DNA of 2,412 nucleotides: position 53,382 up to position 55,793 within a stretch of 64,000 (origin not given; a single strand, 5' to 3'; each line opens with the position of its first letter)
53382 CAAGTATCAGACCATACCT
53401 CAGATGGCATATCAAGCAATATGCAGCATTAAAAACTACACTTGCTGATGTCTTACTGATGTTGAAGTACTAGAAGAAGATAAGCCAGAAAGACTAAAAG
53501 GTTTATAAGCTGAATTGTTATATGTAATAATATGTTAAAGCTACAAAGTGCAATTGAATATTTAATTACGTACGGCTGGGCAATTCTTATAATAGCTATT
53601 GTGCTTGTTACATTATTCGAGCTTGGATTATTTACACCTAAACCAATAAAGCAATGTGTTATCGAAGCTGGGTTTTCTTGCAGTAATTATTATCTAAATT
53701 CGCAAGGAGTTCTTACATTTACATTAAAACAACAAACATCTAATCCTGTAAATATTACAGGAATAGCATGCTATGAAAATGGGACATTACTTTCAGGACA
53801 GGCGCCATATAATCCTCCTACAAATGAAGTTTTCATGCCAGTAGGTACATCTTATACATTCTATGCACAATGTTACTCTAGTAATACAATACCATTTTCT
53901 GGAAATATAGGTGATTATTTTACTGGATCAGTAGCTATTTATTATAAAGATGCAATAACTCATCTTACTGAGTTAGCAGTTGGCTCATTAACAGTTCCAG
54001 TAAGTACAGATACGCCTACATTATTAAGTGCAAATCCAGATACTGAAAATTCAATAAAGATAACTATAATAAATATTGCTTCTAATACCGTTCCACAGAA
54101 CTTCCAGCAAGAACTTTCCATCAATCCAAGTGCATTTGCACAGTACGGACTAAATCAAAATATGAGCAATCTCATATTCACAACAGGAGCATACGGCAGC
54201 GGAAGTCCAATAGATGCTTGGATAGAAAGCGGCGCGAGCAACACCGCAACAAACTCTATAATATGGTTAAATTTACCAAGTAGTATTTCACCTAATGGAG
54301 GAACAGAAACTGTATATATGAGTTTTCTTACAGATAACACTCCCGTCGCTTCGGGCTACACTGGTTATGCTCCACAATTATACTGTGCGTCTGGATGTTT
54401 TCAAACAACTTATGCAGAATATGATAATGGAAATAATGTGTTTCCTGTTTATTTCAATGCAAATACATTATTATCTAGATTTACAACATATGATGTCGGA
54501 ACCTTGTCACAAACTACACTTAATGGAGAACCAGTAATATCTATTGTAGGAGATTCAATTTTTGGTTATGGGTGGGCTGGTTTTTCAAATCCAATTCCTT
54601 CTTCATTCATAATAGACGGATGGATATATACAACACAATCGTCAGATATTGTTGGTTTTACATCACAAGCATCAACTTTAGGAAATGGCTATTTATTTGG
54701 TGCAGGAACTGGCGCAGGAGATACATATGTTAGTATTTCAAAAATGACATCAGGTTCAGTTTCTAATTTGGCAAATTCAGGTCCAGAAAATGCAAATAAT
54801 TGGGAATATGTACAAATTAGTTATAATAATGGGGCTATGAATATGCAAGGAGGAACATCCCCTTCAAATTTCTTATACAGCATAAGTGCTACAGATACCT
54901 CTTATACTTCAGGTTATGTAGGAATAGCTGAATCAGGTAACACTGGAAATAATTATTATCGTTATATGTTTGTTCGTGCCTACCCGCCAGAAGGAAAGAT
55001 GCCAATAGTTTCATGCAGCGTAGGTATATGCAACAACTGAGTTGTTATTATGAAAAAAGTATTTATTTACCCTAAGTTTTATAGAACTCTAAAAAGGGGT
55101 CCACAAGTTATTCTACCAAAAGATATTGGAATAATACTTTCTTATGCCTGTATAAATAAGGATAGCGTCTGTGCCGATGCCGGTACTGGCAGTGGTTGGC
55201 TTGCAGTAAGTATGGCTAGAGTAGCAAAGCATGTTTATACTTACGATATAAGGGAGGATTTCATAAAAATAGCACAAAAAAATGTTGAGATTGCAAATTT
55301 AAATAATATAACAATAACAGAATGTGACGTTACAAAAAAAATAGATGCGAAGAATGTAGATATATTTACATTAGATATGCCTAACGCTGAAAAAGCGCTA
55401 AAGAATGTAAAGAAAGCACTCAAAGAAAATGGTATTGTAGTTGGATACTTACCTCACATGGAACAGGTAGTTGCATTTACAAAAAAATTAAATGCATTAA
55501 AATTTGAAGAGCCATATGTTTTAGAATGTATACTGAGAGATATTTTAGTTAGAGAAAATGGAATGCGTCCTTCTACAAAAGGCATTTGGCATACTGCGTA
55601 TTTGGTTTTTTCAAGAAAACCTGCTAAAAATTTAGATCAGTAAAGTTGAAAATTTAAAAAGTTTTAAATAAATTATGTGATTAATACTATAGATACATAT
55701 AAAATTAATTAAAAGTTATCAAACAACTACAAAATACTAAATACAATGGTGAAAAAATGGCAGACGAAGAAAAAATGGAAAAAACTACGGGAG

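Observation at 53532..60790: Convergent pilin-like paralogues with mosaic near-identical inverted tracts: candidate recombinational domain-swap (shufflon-like) module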

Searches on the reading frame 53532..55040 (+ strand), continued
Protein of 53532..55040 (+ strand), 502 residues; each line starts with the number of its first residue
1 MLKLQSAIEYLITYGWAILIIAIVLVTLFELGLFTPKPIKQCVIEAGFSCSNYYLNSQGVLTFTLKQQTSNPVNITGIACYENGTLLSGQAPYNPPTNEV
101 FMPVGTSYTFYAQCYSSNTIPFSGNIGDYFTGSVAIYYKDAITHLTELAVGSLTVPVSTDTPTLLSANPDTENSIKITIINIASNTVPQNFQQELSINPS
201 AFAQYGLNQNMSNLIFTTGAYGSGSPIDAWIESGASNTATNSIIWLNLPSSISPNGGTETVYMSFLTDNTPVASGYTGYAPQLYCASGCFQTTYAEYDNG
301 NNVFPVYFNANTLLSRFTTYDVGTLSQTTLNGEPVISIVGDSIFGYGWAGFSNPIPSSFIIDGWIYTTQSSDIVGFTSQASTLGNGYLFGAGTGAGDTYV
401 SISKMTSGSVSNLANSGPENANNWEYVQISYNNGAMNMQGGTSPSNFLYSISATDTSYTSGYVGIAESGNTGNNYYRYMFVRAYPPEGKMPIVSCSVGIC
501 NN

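Call 73: find_encoding_contigs(protein=P0056, flank=10000, max_places=3)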
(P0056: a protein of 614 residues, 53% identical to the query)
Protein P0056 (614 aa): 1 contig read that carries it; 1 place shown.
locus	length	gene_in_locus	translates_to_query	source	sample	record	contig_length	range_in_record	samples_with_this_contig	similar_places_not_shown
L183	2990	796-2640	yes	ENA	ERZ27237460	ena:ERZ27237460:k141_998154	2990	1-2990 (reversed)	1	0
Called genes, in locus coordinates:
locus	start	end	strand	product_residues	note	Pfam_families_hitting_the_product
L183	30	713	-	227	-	PF04055:Radical_SAM (weak)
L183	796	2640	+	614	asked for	PF02369:Big_1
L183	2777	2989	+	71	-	?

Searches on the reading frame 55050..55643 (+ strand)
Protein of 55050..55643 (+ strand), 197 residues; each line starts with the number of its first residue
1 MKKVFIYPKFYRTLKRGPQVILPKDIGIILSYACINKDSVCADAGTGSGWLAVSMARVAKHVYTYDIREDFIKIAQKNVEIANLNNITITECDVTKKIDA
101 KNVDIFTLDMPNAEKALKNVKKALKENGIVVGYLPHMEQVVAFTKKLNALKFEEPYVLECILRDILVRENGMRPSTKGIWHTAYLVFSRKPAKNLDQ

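Call 7: search_protein_families(library=pfam, proteins=[window:55050-55643:+], max_evalue=0.01)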
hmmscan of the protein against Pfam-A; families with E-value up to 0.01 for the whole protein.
window:55050-55643:+ (197 aa): 17 families
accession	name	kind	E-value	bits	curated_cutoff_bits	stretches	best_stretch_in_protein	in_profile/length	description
PF08704.16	GCD14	-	6.4e-19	69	26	1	13-173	16-185/247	tRNA methyltransferase complex GCD14 subunit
PF13847.12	Methyltransf_31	-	5.2e-12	46.1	27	1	36-159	2-130/145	Methyltransferase domain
PF13649.12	Methyltransf_25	-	7e-09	36.7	27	1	43-128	3-97/97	Methyltransferase domain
PF08241.18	Methyltransf_11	-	9.6e-09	36.2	21.2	1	43-131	2-94/95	Methyltransferase domain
PF06325.19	PrmA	-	1.4e-06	28.5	22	1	37-105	161-229/296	Ribosomal protein L11 methyltransferase (PrmA)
PF00398.26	RrnaAD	-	3.5e-06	26.7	24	1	29-136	22-109/263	Ribosomal RNA adenine dimethylase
PF05175.20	MTS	-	4e-06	27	23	1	38-106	32-102/170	Methyltransferase small domain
PF02475.24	TRM5-TYW2_MTfase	-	5e-05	23.7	28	1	38-151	37-153/164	TRM5/TYW2 methyltransferase domain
PF09445.16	Methyltransf_15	-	5.3e-05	23.3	22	1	43-103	6-67/165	RNA cap guanine-N2 methyltransferase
PF12847.13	Methyltransf_18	-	8.6e-05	23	27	1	33-106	10-86/151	Methyltransferase domain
PF01135.25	PCMT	-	0.00021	21.6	20.3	1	24-101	60-140/210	Protein-L-isoaspartate(D-aspartate) O-methyltransferase (PCMT)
PF13489.12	Methyltransf_23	-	0.00042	20.5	27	1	37-130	22-114/164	Methyltransferase domain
PF18618.6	HP0268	-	0.00092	20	25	1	72-131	3-59/80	HP0268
PF08242.18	Methyltransf_12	-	0.001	20.2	30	1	43-129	2-97/98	Methyltransferase domain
PF01728.25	FtsJ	-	0.0011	19.4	24.1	1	31-121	15-110/181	FtsJ-like methyltransferase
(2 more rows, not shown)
